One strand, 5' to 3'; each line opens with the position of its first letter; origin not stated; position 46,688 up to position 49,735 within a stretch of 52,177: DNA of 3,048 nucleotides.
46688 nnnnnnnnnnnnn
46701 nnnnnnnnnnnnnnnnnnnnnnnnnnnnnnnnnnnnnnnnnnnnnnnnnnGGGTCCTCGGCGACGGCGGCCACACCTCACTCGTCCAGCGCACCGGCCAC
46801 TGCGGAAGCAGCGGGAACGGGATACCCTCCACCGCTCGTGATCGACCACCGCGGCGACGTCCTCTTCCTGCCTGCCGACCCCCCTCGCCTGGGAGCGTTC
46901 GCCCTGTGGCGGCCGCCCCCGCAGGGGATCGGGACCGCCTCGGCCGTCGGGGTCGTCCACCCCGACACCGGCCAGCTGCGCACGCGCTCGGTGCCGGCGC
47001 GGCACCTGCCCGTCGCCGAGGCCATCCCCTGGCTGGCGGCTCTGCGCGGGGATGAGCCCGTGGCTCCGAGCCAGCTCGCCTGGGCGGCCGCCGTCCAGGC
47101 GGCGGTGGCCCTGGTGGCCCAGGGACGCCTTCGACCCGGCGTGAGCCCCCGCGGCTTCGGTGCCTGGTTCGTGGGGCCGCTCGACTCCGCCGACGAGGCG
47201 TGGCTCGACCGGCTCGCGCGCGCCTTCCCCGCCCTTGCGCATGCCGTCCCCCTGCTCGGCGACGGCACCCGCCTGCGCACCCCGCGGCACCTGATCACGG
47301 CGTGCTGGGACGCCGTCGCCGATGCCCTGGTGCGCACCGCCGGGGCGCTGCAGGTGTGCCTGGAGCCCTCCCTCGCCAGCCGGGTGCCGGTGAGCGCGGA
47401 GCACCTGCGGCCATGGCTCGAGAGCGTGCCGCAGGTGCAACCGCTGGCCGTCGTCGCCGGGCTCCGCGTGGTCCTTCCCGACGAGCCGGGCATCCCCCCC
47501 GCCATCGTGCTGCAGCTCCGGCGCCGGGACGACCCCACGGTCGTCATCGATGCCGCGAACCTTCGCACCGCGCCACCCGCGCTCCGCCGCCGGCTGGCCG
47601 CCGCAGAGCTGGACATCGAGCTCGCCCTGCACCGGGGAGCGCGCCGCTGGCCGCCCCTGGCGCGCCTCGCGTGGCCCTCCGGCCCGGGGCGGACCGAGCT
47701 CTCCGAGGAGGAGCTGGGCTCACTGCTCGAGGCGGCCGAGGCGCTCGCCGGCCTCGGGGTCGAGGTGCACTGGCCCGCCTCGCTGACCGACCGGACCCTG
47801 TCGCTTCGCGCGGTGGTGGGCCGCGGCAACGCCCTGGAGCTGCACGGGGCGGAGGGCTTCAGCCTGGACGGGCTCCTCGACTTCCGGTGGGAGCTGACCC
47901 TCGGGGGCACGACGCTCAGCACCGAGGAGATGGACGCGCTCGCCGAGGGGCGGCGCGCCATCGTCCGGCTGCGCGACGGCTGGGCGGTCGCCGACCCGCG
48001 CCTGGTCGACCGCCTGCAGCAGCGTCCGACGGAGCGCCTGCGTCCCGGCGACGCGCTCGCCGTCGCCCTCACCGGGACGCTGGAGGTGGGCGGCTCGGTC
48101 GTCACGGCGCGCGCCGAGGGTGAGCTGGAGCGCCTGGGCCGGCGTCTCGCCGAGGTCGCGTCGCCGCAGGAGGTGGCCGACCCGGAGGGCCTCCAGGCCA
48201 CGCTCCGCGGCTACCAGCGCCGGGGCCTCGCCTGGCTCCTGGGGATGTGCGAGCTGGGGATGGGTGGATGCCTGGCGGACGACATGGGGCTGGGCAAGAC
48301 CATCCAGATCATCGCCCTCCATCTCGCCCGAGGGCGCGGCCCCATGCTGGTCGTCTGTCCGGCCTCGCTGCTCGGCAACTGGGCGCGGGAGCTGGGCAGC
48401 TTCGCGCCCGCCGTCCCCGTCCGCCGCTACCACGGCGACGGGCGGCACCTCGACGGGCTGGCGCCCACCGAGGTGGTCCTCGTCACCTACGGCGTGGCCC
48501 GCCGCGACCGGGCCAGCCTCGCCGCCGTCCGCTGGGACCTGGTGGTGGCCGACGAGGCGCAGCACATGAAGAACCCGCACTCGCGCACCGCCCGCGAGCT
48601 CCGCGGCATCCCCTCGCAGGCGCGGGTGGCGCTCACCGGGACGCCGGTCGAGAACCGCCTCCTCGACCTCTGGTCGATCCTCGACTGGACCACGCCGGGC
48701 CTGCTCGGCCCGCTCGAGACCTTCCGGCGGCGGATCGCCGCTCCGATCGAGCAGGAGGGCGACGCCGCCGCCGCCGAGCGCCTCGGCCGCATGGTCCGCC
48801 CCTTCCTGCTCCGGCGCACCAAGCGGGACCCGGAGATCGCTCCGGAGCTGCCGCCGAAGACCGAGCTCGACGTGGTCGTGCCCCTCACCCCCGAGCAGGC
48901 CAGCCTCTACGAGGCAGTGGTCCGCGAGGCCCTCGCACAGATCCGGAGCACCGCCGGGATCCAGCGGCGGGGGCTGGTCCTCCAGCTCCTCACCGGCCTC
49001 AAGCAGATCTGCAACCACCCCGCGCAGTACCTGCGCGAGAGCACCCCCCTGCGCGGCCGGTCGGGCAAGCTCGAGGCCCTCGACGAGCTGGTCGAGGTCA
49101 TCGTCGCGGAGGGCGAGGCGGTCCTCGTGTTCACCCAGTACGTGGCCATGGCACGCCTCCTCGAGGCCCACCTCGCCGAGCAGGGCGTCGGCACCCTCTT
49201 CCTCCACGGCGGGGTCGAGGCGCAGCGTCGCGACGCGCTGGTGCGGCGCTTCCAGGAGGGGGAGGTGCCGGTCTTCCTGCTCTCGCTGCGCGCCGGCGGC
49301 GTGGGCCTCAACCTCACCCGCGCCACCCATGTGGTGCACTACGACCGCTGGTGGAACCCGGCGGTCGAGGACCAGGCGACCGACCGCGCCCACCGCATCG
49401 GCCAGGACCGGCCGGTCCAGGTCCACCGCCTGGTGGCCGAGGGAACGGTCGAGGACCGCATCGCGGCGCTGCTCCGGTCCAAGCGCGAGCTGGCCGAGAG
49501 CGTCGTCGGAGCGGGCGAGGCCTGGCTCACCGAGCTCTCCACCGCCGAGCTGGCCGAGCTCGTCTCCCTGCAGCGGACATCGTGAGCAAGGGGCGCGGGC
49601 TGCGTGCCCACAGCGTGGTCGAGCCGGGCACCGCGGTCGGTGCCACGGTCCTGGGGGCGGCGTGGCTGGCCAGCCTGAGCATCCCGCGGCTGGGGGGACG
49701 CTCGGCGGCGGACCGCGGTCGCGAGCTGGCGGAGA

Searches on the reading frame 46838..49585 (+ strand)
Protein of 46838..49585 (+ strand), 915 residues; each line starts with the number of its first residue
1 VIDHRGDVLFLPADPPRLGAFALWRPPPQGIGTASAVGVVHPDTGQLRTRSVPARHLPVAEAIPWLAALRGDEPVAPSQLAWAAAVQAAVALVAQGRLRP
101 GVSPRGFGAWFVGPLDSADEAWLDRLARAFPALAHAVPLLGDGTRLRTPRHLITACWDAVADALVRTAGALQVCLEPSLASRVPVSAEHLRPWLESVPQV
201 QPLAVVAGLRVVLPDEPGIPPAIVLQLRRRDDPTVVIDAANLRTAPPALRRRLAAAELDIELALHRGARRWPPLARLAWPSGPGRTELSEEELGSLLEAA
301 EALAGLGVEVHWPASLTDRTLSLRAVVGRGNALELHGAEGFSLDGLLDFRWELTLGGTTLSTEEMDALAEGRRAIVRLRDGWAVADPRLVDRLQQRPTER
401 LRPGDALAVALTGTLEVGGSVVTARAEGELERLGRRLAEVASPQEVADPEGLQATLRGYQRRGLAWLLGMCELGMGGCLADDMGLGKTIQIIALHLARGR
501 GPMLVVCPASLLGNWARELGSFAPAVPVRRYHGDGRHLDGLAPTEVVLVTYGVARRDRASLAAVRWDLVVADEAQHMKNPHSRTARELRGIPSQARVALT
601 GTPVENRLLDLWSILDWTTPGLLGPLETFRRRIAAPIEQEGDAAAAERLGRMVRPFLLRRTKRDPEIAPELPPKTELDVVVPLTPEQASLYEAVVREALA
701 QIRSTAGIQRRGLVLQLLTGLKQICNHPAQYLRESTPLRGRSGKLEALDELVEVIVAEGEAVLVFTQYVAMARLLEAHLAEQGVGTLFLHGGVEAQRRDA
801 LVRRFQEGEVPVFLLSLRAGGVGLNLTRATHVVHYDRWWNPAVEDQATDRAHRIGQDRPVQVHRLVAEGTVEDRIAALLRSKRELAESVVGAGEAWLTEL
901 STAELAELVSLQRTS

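Call 85: search_protein_families(library=pfam, proteins=[window:46838-49585:+], max_evalue=0.0001)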
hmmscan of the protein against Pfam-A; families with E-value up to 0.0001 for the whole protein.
window:46838-49585:+ (915 aa): 3 families
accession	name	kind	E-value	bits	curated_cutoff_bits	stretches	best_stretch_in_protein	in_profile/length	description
PF00176.29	SNF2-rel_dom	-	2.1e-61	208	24.9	1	459-729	1-289/290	SNF2-related domain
PF12419.13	DUF3670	-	3.4e-25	88.8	27.6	1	283-410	3-135/136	SNF2 Helicase protein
PF00271.37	Helicase_C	-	1.4e-23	83.7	23.5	1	744-855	2-110/110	Helicase conserved C-terminal domain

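Call 86: list_cluster_members(proteins=[window:46838-49585:+, window:45227-45550:-, window:43760-44821:-, window:43272-43763:+, window:41880-42278:+, window:36016-38778:-, window:422-1261:-, window:4858-5613:+, window:5842-6279:+, window:7337-9007:-])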
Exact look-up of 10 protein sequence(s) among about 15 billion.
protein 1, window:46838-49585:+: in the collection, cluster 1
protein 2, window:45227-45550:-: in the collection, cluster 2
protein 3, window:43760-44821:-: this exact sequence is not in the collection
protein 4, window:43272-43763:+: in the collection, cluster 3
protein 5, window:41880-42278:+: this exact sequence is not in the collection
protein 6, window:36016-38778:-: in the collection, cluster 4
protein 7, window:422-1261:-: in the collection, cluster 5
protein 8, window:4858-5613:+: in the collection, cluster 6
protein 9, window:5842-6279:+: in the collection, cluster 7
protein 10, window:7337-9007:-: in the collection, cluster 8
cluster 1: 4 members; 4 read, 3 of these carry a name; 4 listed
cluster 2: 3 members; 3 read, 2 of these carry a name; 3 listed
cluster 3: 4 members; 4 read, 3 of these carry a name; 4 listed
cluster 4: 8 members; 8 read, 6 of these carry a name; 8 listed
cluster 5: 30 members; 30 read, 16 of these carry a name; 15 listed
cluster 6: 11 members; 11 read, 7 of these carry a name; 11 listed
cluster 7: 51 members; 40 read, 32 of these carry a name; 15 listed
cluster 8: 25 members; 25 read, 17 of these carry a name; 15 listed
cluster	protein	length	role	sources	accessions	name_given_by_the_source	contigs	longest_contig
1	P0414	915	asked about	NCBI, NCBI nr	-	-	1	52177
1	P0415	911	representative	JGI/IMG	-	superfamily II DNA or RNA helicase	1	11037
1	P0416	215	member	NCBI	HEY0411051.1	MAG TPA: SNF2 helicase-associated domain-containing protein, partial [Candidatus ...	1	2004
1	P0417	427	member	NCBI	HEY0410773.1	MAG TPA: SNF2 helicase-associated domain-containing protein, partial [Candidatus ...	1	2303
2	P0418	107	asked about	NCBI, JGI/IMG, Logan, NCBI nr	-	-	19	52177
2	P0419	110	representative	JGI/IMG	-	FKBP-type peptidyl-prolyl cis-trans isomerase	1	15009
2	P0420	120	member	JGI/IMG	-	FKBP-type peptidyl-prolyl cis-trans isomerase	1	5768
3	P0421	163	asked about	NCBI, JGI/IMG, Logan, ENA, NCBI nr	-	-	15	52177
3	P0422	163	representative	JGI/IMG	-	hypothetical protein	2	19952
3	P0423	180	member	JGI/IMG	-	hypothetical protein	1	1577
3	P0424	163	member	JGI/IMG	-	Domain of unknown function (DUF4395)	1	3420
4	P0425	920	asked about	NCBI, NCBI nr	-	-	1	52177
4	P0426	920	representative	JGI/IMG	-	DNA-binding CsgD family transcriptional regulator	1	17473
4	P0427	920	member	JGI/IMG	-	DNA-binding CsgD family transcriptional regulator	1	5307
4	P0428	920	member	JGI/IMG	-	DNA-binding CsgD family transcriptional regulator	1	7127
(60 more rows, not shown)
